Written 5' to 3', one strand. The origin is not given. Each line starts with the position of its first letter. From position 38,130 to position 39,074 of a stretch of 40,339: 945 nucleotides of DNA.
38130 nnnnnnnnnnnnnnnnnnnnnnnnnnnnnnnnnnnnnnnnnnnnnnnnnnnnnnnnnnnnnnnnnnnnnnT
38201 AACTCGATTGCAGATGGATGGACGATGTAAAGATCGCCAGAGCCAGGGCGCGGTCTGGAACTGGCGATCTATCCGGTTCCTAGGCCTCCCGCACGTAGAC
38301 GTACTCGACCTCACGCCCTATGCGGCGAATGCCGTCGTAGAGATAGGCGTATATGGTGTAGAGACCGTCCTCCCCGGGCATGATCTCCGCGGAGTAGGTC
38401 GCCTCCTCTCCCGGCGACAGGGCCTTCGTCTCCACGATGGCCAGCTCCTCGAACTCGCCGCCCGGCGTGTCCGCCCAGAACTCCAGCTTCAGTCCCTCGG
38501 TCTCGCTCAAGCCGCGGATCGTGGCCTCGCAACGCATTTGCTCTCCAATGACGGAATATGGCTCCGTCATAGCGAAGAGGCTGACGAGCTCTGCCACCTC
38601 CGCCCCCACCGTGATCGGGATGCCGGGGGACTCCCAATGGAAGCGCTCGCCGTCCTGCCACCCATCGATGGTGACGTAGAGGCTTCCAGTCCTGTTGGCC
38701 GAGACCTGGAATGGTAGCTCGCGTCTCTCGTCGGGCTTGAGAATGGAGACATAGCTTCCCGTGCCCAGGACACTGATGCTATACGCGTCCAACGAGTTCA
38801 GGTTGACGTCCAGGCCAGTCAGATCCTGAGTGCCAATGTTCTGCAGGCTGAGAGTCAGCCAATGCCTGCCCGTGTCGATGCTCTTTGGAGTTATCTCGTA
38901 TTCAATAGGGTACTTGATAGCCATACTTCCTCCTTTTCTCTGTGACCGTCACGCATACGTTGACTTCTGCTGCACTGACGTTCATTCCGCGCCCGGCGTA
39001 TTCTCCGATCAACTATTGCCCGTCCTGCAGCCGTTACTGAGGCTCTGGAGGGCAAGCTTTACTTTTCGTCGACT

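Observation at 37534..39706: Tandem triplet of an unassigned ~215-aa, signal-peptide-less, two-beta-sandwich-like protein family (a fourth copy lies 6 kb away)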

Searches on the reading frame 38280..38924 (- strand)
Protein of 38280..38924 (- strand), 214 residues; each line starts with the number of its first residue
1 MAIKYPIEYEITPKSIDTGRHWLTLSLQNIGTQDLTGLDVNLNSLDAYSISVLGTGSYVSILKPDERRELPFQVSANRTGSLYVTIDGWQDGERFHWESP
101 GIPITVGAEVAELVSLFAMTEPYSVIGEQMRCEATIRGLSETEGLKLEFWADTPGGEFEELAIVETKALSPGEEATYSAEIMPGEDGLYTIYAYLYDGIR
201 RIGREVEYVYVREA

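Call 3: search_protein_families(library=pfam, proteins=[window:38280-38924:-], max_evalue=10)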
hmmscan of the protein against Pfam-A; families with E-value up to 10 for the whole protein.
window:38280-38924:- (214 aa): 2 families
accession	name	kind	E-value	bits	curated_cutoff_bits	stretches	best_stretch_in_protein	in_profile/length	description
PF07705.17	CARDB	-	0.0069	17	22.7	1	23-85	23-80/101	CARDB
PF12690.13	BsuPI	-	0.073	13.5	22.9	1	163-195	62-96/101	Intracellular proteinase inhibitor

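Call 4: search_protein_families(library=ncbifam, proteins=[window:38280-38924:-], max_evalue=10)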
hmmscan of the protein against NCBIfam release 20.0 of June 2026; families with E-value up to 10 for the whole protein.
window:38280-38924:- (214 aa): 0 families

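Call 6: find_homologous_proteins(query=window:38280-38924:-, max_evalue=0.001)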
Query window:38280-38924:- (214 aa): 458 proteins with E <= 0.001 among 2703 candidates; the best 120 are listed.
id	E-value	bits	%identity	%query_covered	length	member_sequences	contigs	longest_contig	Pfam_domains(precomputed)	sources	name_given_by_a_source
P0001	6.1e-131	452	93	100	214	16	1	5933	-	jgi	jgi:hypothetical protein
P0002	1.7e-126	438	89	100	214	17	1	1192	-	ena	-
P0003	2.3e-126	437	89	100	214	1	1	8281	-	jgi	jgi:hypothetical protein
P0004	2.4e-125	434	88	100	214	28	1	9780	-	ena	-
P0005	1.7e-124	431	87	100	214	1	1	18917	-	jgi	-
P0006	1.7e-123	428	87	100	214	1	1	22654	-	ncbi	-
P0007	2.7e-123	427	86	100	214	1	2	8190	-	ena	-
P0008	9.3e-123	426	85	100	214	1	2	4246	PF07705.18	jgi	jgi:hypothetical protein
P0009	3.6e-122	424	86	100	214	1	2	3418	-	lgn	-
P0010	9.5e-122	422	86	100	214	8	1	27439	-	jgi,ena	-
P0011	1.1e-121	422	86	100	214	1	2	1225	-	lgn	-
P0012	1.2e-121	422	86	100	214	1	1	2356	-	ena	-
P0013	1.3e-121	422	84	100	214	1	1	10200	PF07705.18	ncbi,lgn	-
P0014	5.0e-121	420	86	100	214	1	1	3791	-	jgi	jgi:hypothetical protein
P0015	3.0e-120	417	84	100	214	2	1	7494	-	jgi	-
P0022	3.9e-109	381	78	100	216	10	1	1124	PF07705.18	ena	-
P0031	5.0e-105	368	73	100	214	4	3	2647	PF07705.18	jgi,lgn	jgi:hypothetical protein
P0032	6.5e-105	367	75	100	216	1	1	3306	PF07705.18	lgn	-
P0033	4.2e-104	365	74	99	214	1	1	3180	PF07705.18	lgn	-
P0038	1.8e-98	346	71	100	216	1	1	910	PF07705.18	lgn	-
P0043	6.0e-96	338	67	100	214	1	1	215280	-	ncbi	-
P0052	5.8e-92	325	68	99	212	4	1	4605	PF24318.2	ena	-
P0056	3.5e-91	322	68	99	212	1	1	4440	-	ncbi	ncbi:MAG: hypothetical protein ACLFTI_11985 [Anaerolineales bacterium]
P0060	1.2e-90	321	65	100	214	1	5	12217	-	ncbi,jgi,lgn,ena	jgi:hypothetical protein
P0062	5.9e-90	318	67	99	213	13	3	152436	-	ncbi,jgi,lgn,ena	jgi:hypothetical protein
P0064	1.3e-89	317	66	99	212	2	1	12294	PF24318.2,PF07705.18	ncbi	-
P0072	3.4e-88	313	65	99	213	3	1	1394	PF24318.2,PF07705.18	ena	-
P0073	5.7e-88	312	65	99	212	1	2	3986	PF07705.18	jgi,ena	-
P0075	1.1e-87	311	64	99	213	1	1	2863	PF24318.2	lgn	-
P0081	1.5e-85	304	64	99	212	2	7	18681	-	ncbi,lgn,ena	-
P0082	1.6e-85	304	64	99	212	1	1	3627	PF24318.2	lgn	-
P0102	7.4e-82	292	61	99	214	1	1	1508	PF24318.2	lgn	-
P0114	2.5e-80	287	63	99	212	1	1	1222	PF24318.2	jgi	jgi:hypothetical protein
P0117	6.2e-80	286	63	99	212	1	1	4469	PF24318.2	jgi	jgi:hypothetical protein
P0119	1.5e-79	285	62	99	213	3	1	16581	-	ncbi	-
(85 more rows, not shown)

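Call 11: search_solved_structures(query=A2, max_evalue=10, show_alignments=2)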
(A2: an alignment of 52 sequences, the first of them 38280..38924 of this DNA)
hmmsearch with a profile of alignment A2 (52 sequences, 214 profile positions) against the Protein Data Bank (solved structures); distinct sequences matched with E-value up to 10: 0.
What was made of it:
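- Closest known: Vibrio cholerae RbmA. Different: There is no sequence-level relationship (call 11).
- Tried and rejected: A family profile against all PDB sequences gave 0 hits at E up to 10 (call 11).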

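Call 15: find_related_loci(query=A2, collection=genome_contigs, flank=10000)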
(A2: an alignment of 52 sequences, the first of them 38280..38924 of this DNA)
Query A2 (214 aa) in genome_contigs; peptide patterns used: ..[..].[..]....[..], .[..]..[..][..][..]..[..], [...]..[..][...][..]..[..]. (x = any residue, [..] = any of these).
102 stretches matched a pattern; 80 encode a relative of the query (tblastn E <= 1e-3); 77 distinct loci.
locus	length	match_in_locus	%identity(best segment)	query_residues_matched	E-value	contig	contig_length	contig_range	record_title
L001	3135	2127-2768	93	1-214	5e-140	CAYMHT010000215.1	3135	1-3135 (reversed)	MAG TPA_asm: uncultured Anaerolineales bacterium isolate SRP319275_co2_51 genome assembly, contig: NODE_41499_length_313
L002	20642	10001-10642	91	1-214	6e-134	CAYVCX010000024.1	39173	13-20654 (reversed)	MAG TPA_asm: uncultured Anaerolineales bacterium isolate SRP141376_co1_360 genome assembly, contig: NODE_2442_length_391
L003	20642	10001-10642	90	1-214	3e-132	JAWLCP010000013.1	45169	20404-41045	MAG: Anaerolineae bacterium isolate 15dZY3.bin.6 NODE_1165_length_45169_cov_14.390748, whole genome shotgun sequence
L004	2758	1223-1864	88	1-214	3e-136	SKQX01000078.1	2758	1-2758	MAG: Thermoflexales bacterium isolate CSSed162cmA_459R1 CSSed16-2cmA-227072, whole genome shotgun sequence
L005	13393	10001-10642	87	1-214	2e-128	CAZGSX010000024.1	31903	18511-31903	MAG TPA_asm: uncultured Anaerolineales bacterium isolate SRP319275_co2_215 genome assembly, contig: NODE_837_length_3190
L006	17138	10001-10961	87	1-214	5e-128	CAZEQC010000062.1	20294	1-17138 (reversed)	MAG TPA_asm: uncultured Anaerolineales bacterium isolate binchicken_co15_221 genome assembly, contig: NODE_1398_length_2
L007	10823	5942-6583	86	1-214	1e-127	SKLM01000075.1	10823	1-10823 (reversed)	MAG: Thermoflexales bacterium isolate CSSed162cmA_211 CSSed16-2cmA-21504, whole genome shotgun sequence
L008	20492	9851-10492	87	1-214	2e-127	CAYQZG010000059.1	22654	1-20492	MAG TPA_asm: uncultured Anaerolineales bacterium isolate binchicken_co15_218 genome assembly, contig: NODE_1124_length_2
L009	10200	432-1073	84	1-214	1e-125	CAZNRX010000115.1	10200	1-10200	MAG TPA_asm: uncultured Anaerolineales bacterium isolate binchicken_co17_270 genome assembly, contig: NODE_14012_length_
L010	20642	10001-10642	79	1-214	5e-115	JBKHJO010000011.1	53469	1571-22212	MAG: Anaerolineales bacterium isolate D4M11_9 NODE_192_length_53469_cov_20.341296, whole genome shotgun sequence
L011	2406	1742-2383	78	1-214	4e-119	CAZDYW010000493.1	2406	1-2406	MAG TPA_asm: uncultured Anaerolineales bacterium isolate binchicken_co15_170 genome assembly, contig: NODE_55128_length_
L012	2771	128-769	76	1-214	2e-117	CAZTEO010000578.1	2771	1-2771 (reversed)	MAG TPA_asm: uncultured Anaerolineales bacterium isolate binchicken_co15_108 genome assembly, contig: NODE_43976_length_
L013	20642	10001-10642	76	1-214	2e-112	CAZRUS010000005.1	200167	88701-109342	MAG TPA_asm: uncultured Anaerolineales bacterium isolate binchicken_co17_291 genome assembly, contig: NODE_129_length_20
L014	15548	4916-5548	78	4-214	6e-111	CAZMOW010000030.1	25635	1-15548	MAG TPA_asm: uncultured Anaerolineales bacterium isolate SRP141376_co2_331 genome assembly, contig: NODE_4095_length_256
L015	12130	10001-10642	76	1-214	2e-110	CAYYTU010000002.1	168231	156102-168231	MAG TPA_asm: uncultured Anaerolineales bacterium isolate binchicken_co17_286 genome assembly, contig: NODE_206_length_16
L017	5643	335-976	68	1-214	2e-98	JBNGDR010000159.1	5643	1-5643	MAG: Anaerolineae bacterium isolate E05-034 bin59_IDBA_re-assembly_contigs.fa-159, whole genome shotgun sequence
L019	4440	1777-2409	68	1-211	2e-95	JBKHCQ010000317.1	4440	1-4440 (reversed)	MAG: Anaerolineales bacterium isolate D1M03_10 NODE_10943_length_4440_cov_10.837172, whole genome shotgun sequence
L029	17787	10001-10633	55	1-211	5e-81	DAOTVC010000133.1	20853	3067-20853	MAG TPA_asm: Anaerolineae bacterium isolate F7_115 k211_544043, whole genome shotgun sequence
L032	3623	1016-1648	59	1-211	7e-79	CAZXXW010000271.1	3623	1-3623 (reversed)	MAG TPA_asm: uncultured Anaerolineales bacterium isolate SRP332253_co1_251 genome assembly, contig: NODE_39008_length_36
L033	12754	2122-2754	52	1-211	9e-78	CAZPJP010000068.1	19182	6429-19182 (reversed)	MAG TPA_asm: uncultured Anaerolineales bacterium isolate SRP319275_co2_257 genome assembly, contig: NODE_2248_length_191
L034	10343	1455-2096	53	1-214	1e-75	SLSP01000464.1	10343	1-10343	MAG: Thermoflexales bacterium isolate CSSed165cm_611 CSSed16-5cm-24640, whole genome shotgun sequence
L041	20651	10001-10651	50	1-213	3e-65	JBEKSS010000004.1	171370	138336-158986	MAG: Candidatus Bathyarchaeia archaeon isolate SPRUCE 53 SPRUCE_53_4, whole genome shotgun sequence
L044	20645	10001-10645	48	3-213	3e-63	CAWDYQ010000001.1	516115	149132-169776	MAG: Candidatus Bathyarchaeota archaeon isolate MFD09779.bin.1.203 genome assembly, contig: contig_22846, whole genome s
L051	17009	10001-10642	47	4-211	9e-59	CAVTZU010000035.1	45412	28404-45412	MAG: Candidatus Bathyarchaeota archaeon isolate MFD04408.bin.2.62 genome assembly, contig: contig_91816, whole genome sh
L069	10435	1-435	49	72-213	1e-37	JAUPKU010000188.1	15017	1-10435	MAG: Thermoproteota archaeon isolate erpe_2018_pw_0hr_WHONDRS-PP48-000085_B_bin.57 scaffold_1547933, whole genome shotgu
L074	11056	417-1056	56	4-211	2e-43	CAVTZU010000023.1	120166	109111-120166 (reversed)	MAG: Candidatus Bathyarchaeota archaeon isolate MFD04408.bin.2.62 genome assembly, contig: contig_41358, whole genome sh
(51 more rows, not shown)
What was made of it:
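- The family shows a cross-domain, HGT-like distribution (call 15).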

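Call 16: predict_structure(alignment_id=A2)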
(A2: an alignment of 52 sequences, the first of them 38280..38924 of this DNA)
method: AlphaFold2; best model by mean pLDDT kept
length: 214 residues; sequences in the alignment: 52
mean_pLDDT: 91.5   pTM: 0.62
mean pLDDT of the five models: 91.5, 91.4, 91.3, 90.4, 90.2
residues with pLDDT >= 90: 143; 70-90: 68; 50-70: 3; < 50: 0
segments of 3 or more residues with pLDDT < 50: none
pLDDT, mean of each block of 10 residues (from residue 1): 93 92 97 97 90 92 97 92 96 95 85 87 78 92 92 92 94 93 90 90 89 82
secondary structure, 60 per line:
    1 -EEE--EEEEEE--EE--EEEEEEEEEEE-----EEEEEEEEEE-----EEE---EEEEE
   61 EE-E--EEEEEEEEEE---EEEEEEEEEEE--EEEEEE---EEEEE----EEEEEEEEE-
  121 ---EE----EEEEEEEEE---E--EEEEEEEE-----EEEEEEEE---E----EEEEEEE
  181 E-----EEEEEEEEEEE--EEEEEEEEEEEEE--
elements in order: E2-4 E7-12 E19-29 E35-44 E50-52 E56-62 E67-76 E80-90 E93-98 E102-106 E111-119 E130-138 E145-152 E158-165 E174-181 E187-197 E200-212
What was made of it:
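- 38280..38924 (-): P3, the 'core' (A-type) paralog, 214 aa. It is the slowest-evolving copy and has the strongest SD (AAGGAGG at 38929-38935). AF2 pLDDT 91.5 with two beta-sandwiches (call 16).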

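Call 18: search_protein_representatives(alignment_id=A2)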
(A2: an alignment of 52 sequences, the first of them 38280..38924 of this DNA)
Query: 52 sequences, 214 profile positions. Proteins with E-value up to 0.001 (for the whole library): 284; up to 1e-10: 171; up to 1e-30: 69. The best 150 are listed.
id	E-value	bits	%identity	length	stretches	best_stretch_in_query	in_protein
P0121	6.8e-92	323.1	-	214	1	1-212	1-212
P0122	7.3e-77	273.9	-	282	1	1-212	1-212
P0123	1.3e-72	260.1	-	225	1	3-213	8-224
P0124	4.5e-72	258.3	-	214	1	1-212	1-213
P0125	2.2e-71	256.1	-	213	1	1-212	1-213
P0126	7.0e-71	254.4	-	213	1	2-212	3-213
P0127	2.6e-70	252.5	-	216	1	1-211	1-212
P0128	3.4e-70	252.1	-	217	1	2-212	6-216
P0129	4.1e-68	245.3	-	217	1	3-212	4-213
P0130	8.4e-68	244.3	-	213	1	3-212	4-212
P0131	1.9e-67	243.2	-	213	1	1-212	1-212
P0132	1.8e-64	233.4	-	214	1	1-212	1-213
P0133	1.4e-63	230.5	-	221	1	4-212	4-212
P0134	1.0e-62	227.7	-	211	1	4-211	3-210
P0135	4.8e-62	225.5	-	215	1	1-212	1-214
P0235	1.4e-15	73.7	-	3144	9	115-204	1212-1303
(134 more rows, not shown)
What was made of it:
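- There are 458 homologs in 5.8 billion clusters, and 284 representatives at 50% identity in 1.84 billion proteins (calls 6, 18).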

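Call 19: fold_search(model_id=the predicted structure, library=pdb)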
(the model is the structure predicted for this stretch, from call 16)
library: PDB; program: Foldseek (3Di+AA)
matches with E <= 10: 1970; with E <= 0.001: 365
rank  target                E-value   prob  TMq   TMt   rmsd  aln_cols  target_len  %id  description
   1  6kzb_A                7.6e-09  1.00  0.41  0.15  11.4       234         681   12  Transglutaminase2 complexed with calcium (released 2020-12-09)
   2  6kzb_C                9.7e-09  1.00  0.44  0.17  10.9       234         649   12  Transglutaminase2 complexed with calcium (released 2020-12-09)
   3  1g0d                  9.7e-09  1.00  0.42  0.16  10.6       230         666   10  CRYSTAL STRUCTURE OF RED SEA BREAM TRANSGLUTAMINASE (released 2001-05-23)
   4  4kkp_B                1.1e-08  1.00  0.40  0.37   8.9       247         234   15  Crystal structure of Vibrio cholerae RbmA (crystal form 2) (released 2013-05-22)
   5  4kkq_A                1.3e-08  1.00  0.40  0.39   9.0       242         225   15  Crystal structure of Vibrio cholerae RbmA (crystal form 1) (released 2013-05-22)
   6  8tr9                  1.5e-08  1.00  0.43  0.16  11.4       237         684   13  Cryo-EM structure of transglutaminase 2 bound to GDP (released 2024-07-31)
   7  4pyg_A                1.6e-08  1.00  0.44  0.16  11.1       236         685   13  Transglutaminase2 complexed with GTP (released 2015-02-11)
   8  4kkp_A                1.6e-08  1.00  0.41  0.39   8.9       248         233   13  Crystal structure of Vibrio cholerae RbmA (crystal form 2) (released 2013-05-22)
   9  7uzs                  1.8e-08  1.00  0.43  0.16  11.7       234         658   10  Protein 4.2 (local refinement from consensus reconstruction of ankyrin complex classes) (released 2022-07-20)
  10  6kzb_B                2.1e-08  1.00  0.43  0.16  11.3       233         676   11  Transglutaminase2 complexed with calcium (released 2020-12-09)
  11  6a8p_A                2.2e-08  1.00  0.40  0.15  11.1       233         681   12  Transglutaminase 2 mutant G224V in complex with GTP (released 2018-09-26)
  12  7tvz_E                2.5e-08  1.00  0.43  0.16  11.8       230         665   10  Cryo-EM structure of human band 3-protein 4.2 complex in diagonal conformation (released 2022-06-08)
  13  1nug_B                2.6e-08  1.00  0.41  0.16  11.5       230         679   12  Role of Calcium Ions in the Activation and Activity of the Transglutaminase 3 Enzyme (2 calciums, 1 Mg, inactive form) (released 2003-04-22)
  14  6a8p_B                2.7e-08  1.00  0.43  0.16  10.7       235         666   13  Transglutaminase 2 mutant G224V in complex with GTP (released 2018-09-26)
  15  8cs9_X                2.7e-08  1.00  0.43  0.16  11.7       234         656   10  Composite reconstruction of Class 1 of the erythrocyte ankyrin-1 complex (released 2022-07-20)
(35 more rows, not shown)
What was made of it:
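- Closest known: Vibrio cholerae RbmA. Same: Similar size (about 225 aa), two tandem beta-sandwiches, non-enzymatic, and functions by oligomerising and binding (Foldseek E about 1e-8, call 19).
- The best tandem-domain structural analogue of similar size is the secreted biofilm matrix protein RbmA (call 19).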

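Call 30: search_protein_families(library=pfam, alignment_id=A3, max_evalue=0.00001)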
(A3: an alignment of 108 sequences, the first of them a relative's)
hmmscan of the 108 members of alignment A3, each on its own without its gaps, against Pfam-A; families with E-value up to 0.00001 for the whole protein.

A. member 1, L030:1253-1681:+ (142 aa): 1 family
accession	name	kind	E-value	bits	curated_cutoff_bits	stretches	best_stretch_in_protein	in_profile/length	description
PF00571.33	CBS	-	2.5e-28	98.6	24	2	74-124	3-54/57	CBS domain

B. families by the number of members that match (of 108 scanned): 105 families (the first 25 are shown)
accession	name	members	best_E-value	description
PF00118.29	Cpn60_TCP1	3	1.4e-188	TCP-1/cpn60 chaperonin family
PF13847.12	Methyltransf_31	3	7.2e-25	Methyltransferase domain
PF13360.13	PQQ_2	3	1.8e-13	Outer membrane protein assembly factor BamB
PF00571.33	CBS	2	1.4e-51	CBS domain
PF00534.26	Glycos_transf_1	2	1.8e-33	Glycosyl transferases group 1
PF13692.12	Glyco_trans_1_4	2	8e-25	Glycosyl transferases group 1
PF13649.12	Methyltransf_25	2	1e-24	Methyltransferase domain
PF10061.14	DUF2299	2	3.1e-20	Uncharacterized conserved protein (DUF2299)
PF08242.18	Methyltransf_12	2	7.2e-15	Methyltransferase domain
PF08323.17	Glyco_transf_5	2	9.5e-13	Starch synthase catalytic domain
PF00562.33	RNA_pol_Rpb2_6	1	5.3e-140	RNA polymerase Rpb2, domain 6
PF01041.23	DegT_DnrJ_EryC1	1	3.2e-121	DegT/DnrJ/EryC1/StrS aminotransferase family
PF03176.21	MMPL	1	3.8e-80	MMPL family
PF04563.20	RNA_pol_Rpb2_1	1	1.8e-52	RNA polymerase beta subunit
PF01189.24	Methyltr_RsmB-F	1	8.1e-49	16S rRNA methyltransferase RsmB/F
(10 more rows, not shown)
